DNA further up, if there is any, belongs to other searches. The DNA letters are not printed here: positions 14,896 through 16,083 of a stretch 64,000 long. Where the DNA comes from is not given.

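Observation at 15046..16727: Overlapping UbiA-family (DPPR-synthase-like) and GT2 polyprenol-P glycosyltransferase pair; a GT-C elsewhere in the window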

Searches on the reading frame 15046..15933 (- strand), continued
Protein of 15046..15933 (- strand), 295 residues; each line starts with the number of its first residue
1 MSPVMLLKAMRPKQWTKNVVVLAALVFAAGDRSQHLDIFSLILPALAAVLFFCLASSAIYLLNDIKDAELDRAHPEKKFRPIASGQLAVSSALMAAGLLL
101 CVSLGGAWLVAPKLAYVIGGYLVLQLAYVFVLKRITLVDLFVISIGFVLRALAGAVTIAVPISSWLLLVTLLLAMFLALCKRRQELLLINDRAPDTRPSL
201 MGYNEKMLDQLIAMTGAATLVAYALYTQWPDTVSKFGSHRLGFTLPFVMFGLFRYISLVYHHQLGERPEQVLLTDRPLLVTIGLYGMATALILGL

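Call 15: find_encoding_contigs(protein=P0108, flank=10000, max_places=2)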
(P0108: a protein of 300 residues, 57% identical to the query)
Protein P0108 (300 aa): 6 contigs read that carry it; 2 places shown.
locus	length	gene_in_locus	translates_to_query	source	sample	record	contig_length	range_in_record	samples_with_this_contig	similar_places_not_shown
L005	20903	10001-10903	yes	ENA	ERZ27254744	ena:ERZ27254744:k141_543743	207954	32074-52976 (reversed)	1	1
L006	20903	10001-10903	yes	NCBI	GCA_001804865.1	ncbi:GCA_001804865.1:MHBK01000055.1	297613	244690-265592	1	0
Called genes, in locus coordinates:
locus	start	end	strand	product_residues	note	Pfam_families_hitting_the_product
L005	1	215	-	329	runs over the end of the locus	PF04041:Glyco_hydro_130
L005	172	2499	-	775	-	PF13439:Glyco_transf_4, PF00534:Glycos_transf_1, PF13692:Glyco_trans_1_4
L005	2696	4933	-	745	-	PF08269:dCache_2, PF17200:sCache_2, PF17201:Cache_3-Cache_2, PF00989:PAS, PF08448:PAS_4, PF13188:PAS_8 (weak), PF02518:HATPase_c, PF00072:Response_reg, +2 more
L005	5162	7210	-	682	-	-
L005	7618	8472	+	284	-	PF13354:Beta-lactamase2, PF00768:Peptidase_S11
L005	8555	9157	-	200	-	PF01327:Pep_deformylase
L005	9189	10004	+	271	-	PF00535:Glycos_transf_2, PF13641:Glyco_tranf_2_3 (faint)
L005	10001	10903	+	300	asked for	PF01040:UbiA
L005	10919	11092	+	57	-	-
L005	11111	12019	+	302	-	PF13557:Phenol_MetA_deg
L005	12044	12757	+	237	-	PF00497:SBP_bac_3 (weak)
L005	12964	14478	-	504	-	PF00015:MCPsignal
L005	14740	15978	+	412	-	PF00871:Acetate_kinase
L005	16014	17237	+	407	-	PF00871:Acetate_kinase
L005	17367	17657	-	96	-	PF01455:HupF_HypC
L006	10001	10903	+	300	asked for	PF01040:UbiA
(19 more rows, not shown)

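Call 17: search_solved_structures(query=window:15046-15933:-, max_evalue=0.01, show_alignments=2)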
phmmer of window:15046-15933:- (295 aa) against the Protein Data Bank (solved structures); distinct sequences matched with E-value up to 0.01: 2.
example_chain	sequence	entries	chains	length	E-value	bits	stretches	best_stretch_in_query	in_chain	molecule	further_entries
8j8j_D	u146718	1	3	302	3.8e-46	161.1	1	6-285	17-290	Decaprenyl-phosphate phosphoribosyltransferase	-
8j8k_A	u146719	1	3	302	2.4e-35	125.7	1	6-285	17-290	Decaprenyl-phosphate phosphoribosyltransferase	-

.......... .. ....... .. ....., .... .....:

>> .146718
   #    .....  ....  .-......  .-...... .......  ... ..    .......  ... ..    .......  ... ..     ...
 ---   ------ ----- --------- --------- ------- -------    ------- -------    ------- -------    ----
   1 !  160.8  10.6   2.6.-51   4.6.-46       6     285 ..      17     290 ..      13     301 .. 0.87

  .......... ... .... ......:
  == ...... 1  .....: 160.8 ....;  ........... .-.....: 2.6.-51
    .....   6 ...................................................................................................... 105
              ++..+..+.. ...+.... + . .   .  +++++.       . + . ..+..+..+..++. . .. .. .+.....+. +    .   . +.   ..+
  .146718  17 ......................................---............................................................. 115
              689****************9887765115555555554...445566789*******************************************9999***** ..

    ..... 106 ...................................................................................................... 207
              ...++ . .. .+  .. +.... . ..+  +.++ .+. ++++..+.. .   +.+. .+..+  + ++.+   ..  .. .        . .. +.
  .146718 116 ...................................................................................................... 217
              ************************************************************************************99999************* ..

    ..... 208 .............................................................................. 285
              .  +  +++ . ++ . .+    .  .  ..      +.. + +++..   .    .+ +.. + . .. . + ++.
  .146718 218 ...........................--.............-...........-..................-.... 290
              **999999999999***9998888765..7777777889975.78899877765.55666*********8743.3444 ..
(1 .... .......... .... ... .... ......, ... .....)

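Call 29: find_related_loci(query=A1, collection=genome_contigs, flank=10000)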
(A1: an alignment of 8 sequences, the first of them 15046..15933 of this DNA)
Query A1 (295 aa) in genome_contigs; peptide patterns used: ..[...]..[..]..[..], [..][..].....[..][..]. (x = any residue, [..] = any of these).
600 stretches matched a pattern (row limit reached: there are more); 590 encode a relative of the query (tblastn E <= 1e-3); the best 80 are kept; 80 distinct loci.
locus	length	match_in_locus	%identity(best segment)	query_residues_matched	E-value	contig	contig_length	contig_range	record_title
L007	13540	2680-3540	56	5-295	6e-99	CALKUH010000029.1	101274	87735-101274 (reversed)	MAG TPA_asm: uncultured Verrucomicrobia bacterium isolate SRR5576005_bin.86_CONCOCT_v1.1_MAG genome assembly, contig: ER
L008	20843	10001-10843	58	6-286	2e-92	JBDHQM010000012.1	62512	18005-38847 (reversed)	MAG: Kiritimatiellia bacterium isolate AS-MESO-3CA.351 NODE_1860_length_62512_cov_6.261039, whole genome shotgun sequenc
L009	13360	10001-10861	56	3-287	4e-88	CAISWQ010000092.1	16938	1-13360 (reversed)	MAG: uncultured Lentisphaerae bacterium isolate LaPlata-15m-a_bin-260 genome assembly, contig: bin-260:092/125, whole ge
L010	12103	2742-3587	56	3-286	1e-87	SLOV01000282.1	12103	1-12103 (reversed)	MAG: Kiritimatiellae bacterium isolate CSSed165cm_47 CSSed16-5cm-18239, whole genome shotgun sequence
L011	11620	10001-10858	51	6-293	4e-87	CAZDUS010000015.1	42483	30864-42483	MAG TPA_asm: uncultured Verrucomicrobiota bacterium isolate SRP272421_co1_512 genome assembly, contig: NODE_1618_length_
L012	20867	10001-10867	57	4-293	4e-87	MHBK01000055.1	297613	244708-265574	MAG: Lentisphaerae bacterium GWF2_57_35 gwf2_scaffold_52, whole genome shotgun sequence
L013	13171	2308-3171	53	7-293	8e-83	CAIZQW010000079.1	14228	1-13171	uncultured bacterium isolate Loc090721-8-6m_bin-0330 genome assembly, contig: bin-0330:079/466, whole genome shotgun seq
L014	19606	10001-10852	53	3-287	4e-82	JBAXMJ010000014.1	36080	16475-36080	MAG: bacterium isolate ELA450 MAG450_14, whole genome shotgun sequence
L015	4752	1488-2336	45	6-293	9e-77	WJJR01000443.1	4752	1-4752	MAG: Candidatus Zixiibacteriota bacterium isolate Bin_224 k141_3937441, whole genome shotgun sequence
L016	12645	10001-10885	45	1-293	9e-76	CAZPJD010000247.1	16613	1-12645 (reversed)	MAG TPA_asm: uncultured bacterium isolate binchicken_co200_86 genome assembly, contig: k141_1790325, whole genome shotgu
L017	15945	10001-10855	45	6-295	5e-75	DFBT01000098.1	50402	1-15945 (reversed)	MAG TPA_asm: candidate division WOR-3 bacterium UBA3073 UBA3073_contig_5851, whole genome shotgun sequence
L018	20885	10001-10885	43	1-293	9e-75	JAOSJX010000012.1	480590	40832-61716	MAG: Deltaproteobacteria bacterium isolate FR_14 FR-FEN-1099-1_s2, whole genome shotgun sequence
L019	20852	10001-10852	44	7-295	6e-74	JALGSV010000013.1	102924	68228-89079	MAG: Candidatus Zipacnadum vermilionense isolate AB_3033_Bin_57 AB_3033_Bin_57_scaffold_126, whole genome shotgun sequen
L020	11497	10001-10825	45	6-285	4e-73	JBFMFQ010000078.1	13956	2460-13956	MAG: Candidatus Zixiibacteriota bacterium isolate MAG275 MAG275_78, whole genome shotgun sequence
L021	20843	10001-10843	44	6-293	5e-73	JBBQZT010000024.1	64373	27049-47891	MAG: Chloroflexia bacterium isolate Co_metawrap_2250 Cmw_2250_k141_12148596_length_64373_cov_28.9983, whole genome shotg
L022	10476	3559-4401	46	6-285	9e-73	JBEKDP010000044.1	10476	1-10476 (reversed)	MAG: Dehalococcoidia bacterium isolate SPRUCE 186 SPRUCE_186_44, whole genome shotgun sequence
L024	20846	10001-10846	46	6-293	2e-71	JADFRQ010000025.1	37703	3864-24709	MAG: Chloroflexota bacterium isolate B88T1L10 B88T1L10_NODE1116, whole genome shotgun sequence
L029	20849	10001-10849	45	6-293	4e-69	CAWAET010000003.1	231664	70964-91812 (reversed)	MAG: Thermoanaerobaculia bacterium isolate MFD03551.bin.2.56 genome assembly, contig: contig_16850, whole genome shotgun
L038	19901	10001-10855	44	1-288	1e-67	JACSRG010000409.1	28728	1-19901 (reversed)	MAG: Anaerolinea sp. isolate CH1 contig-70_1580, whole genome shotgun sequence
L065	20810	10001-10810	44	6-290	1e-63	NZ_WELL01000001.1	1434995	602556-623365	Pseudomonas sp. L-22-4S-12 NODE_1_length_1434995_cov_401.432829, whole genome shotgun sequence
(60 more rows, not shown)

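Call 34: search_solved_structures(query=L001:11036-14149:+, max_evalue=1, show_alignments=0)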
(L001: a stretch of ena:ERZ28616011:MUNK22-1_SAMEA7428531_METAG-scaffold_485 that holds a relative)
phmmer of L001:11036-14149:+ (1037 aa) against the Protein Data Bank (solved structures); distinct sequences matched with E-value up to 1: 40.
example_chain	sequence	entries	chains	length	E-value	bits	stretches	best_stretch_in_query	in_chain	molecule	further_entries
9qhb_A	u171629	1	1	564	7.7e-12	47.2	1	806-872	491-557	Engineered tetratricopeptide repeat protein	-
9rql_A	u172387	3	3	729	2.2e-10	42.3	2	36-84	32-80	Protein O-mannosyl-transferase TMEM260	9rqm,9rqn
8bu0_A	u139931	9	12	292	5.6e-09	37.7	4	807-871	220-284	Consensus tetratricopeptide repeat protein | Crystal structure of an 8-repeat consensus TPR superhelix with Zinc. | Monomer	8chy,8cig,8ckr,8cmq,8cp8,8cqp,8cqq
9qhc_A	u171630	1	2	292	1.4e-07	33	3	806-861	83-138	Engineered tetratricopeptide repeat protein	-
2wqh_A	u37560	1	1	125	3.4e-05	25.1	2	813-871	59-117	CTPR3Y3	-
2fo7_A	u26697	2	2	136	5e-05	24.6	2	806-862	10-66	SYNTHETIC CONSENSUS TPR PROTEIN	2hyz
8ch0_A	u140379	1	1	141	5.4e-05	24.5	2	806-861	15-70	Consensus tetratricopeptide repeat protein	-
7obi_A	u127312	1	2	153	0.00028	22.1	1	806-909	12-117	CTPR-rv4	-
5hrz_A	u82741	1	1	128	0.0013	19.9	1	810-882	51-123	TPR domain protein 1na0C3_3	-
1na0_A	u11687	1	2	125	0.0015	19.7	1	812-876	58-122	designed protein CTPR3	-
6vfh_A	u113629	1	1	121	0.0022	19.2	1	806-873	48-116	T33_dn10A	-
9gzg_A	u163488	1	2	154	0.0087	17.2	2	806-873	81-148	Engineered CTPR protein with glutamic acids for conductivity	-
6v8e_A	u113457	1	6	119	0.01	17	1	807-876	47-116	Designed protein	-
1na3_A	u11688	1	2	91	0.011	16.8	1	806-876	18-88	designed protein CTPR2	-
6vl6_A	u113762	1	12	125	0.014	16.5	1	810-867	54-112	T33_dn2A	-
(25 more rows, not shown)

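Call 37: find_encoding_contigs(protein=P0022, flank=8000, max_places=1)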
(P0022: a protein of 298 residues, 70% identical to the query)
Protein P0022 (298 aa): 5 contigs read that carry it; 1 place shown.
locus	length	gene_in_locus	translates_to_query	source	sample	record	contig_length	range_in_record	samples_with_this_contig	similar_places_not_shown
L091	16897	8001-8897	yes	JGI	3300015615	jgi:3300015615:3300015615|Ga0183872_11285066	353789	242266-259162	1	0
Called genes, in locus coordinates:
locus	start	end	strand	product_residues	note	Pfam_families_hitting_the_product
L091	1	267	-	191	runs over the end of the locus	PF13413:HTH_25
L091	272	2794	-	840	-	PF13491:FtsK_4TM, PF17854:FtsK_alpha, PF01580:FtsK_SpoIIIE, PF09397:FtsK_gamma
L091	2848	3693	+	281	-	PF00582:Usp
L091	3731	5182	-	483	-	-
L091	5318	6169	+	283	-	PF00142:Fer4_NifH (weak), PF01656:CbiA, PF02374:ArsA_ATPase (faint), PF06564:CBP_BcsQ, PF09140:MipZ (weak), PF10609:ParA, PF13614:AAA_31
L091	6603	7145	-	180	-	PF01327:Pep_deformylase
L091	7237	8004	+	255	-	PF00535:Glycos_transf_2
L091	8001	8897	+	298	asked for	PF01040:UbiA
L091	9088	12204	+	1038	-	PF11028:TMEM260_N, PF13231:PMT_2, PF13428:TPR_14 (faint), PF00515:TPR_1 (faint), PF07719:TPR_2 (faint), PF13181:TPR_8 (faint), PF13432:TPR_16, PF14559:TPR_19, +1 more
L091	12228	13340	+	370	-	PF01073:3Beta_HSD, PF01370:Epimerase, PF02719:Polysacc_synt_2, PF05368:NmrA, PF16363:GDP_Man_Dehyd, PF07993:NAD_binding_4, PF01370:Epimerase, PF16363:GDP_Man_Dehyd, +2 more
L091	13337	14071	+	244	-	PF00483:NTP_transferase, PF12804:NTP_transf_3 (weak)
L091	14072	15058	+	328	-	PF00288:GHMP_kinases_N, PF08544:GHMP_kinases_C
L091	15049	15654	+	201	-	PF13580:SIS_2, PF01380:SIS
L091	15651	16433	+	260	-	PF00535:Glycos_transf_2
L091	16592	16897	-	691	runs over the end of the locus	-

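Call 38: find_encoding_contigs(protein=P0069, flank=8000, max_places=1)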
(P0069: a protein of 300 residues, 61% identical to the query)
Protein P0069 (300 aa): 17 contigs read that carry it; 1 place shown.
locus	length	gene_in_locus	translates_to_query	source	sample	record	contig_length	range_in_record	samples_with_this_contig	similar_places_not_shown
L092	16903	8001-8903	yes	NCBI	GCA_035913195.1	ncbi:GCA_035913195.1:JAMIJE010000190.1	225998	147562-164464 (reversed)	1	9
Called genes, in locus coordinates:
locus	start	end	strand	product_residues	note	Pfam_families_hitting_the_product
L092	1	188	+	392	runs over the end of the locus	-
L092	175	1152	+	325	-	PF00535:Glycos_transf_2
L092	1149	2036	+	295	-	PF00702:Hydrolase, PF13242:Hydrolase_like (weak)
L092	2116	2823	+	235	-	PF14353:CpXC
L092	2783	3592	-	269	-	PF09976:TPR_21, PF13174:TPR_6 (faint), PF13428:TPR_14 (faint), PF14559:TPR_19 (faint), PF13432:TPR_16 (weak)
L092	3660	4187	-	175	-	PF01202:SKI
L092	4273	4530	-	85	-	PF00313:CSD, PF08206:OB_RNB (faint)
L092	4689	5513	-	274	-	PF06750:A24_N_bact, PF01478:Peptidase_A24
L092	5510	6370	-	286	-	PF08501:Shikimate_dh_N, PF18317:SDH_C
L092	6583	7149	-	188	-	PF01327:Pep_deformylase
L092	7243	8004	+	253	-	PF00535:Glycos_transf_2, PF13641:Glyco_tranf_2_3 (weak)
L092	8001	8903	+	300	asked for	PF01040:UbiA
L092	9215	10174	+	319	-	PF01073:3Beta_HSD (weak), PF01370:Epimerase, PF04321:RmlD_sub_bind (weak), PF16363:GDP_Man_Dehyd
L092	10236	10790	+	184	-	PF16697:Yop-YscD_cpl, PF00498:FHA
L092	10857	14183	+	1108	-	PF14691:Fer4_20, PF00070:Pyr_redox (faint), PF01266:DAO, PF01494:FAD_binding_3 (weak), PF07992:Pyr_redox_2, PF13241:NAD_binding_7 (faint), PF13450:NAD_binding_8, PF13738:Pyr_redox_3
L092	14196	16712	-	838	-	PF01624:MutS_I, PF05188:MutS_II, PF05192:MutS_III, PF05190:MutS_IV, PF00488:MutS_V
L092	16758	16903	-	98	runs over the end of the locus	-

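Call 39: find_encoding_contigs(protein=P0103, flank=8000, max_places=1)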
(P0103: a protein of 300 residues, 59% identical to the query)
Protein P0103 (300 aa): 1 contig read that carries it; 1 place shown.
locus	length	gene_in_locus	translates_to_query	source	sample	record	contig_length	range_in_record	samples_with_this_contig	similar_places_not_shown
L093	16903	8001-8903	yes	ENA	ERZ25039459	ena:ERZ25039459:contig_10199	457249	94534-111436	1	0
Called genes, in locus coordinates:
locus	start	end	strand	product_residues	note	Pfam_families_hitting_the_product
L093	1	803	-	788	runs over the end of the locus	PF13491:FtsK_4TM, PF17854:FtsK_alpha, PF01580:FtsK_SpoIIIE, PF09397:FtsK_gamma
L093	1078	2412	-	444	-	-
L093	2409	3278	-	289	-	PF14236:DruA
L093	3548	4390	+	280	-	PF00582:Usp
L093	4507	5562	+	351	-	PF28533:DUF8429 (weak), PF02646:RmuC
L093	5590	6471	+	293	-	PF00142:Fer4_NifH, PF01656:CbiA, PF02374:ArsA_ATPase (weak), PF06564:CBP_BcsQ (weak), PF09140:MipZ (weak), PF10609:ParA, PF13614:AAA_31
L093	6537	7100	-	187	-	PF01327:Pep_deformylase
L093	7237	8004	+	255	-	PF00535:Glycos_transf_2, PF13641:Glyco_tranf_2_3 (weak)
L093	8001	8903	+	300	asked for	PF01040:UbiA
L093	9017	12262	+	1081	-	PF11028:TMEM260_N, PF00515:TPR_1 (faint), PF07719:TPR_2 (faint), PF13428:TPR_14 (faint), PF13431:TPR_17 (faint), PF13432:TPR_16, PF14559:TPR_19, PF23914:TPR_CcmH_CycH (faint)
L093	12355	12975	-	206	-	PF00005:ABC_tran, PF13304:AAA_21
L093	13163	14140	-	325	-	PF01032:FecCD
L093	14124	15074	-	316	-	PF01497:Peripla_BP_2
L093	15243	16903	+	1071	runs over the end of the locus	PF11028:TMEM260_N, PF13424:TPR_12 (faint), PF00515:TPR_1 (faint), PF07719:TPR_2 (faint), PF23914:TPR_CcmH_CycH (weak), PF13432:TPR_16 (weak), PF14559:TPR_19 (weak), PF14559:TPR_19 (weak), +4 more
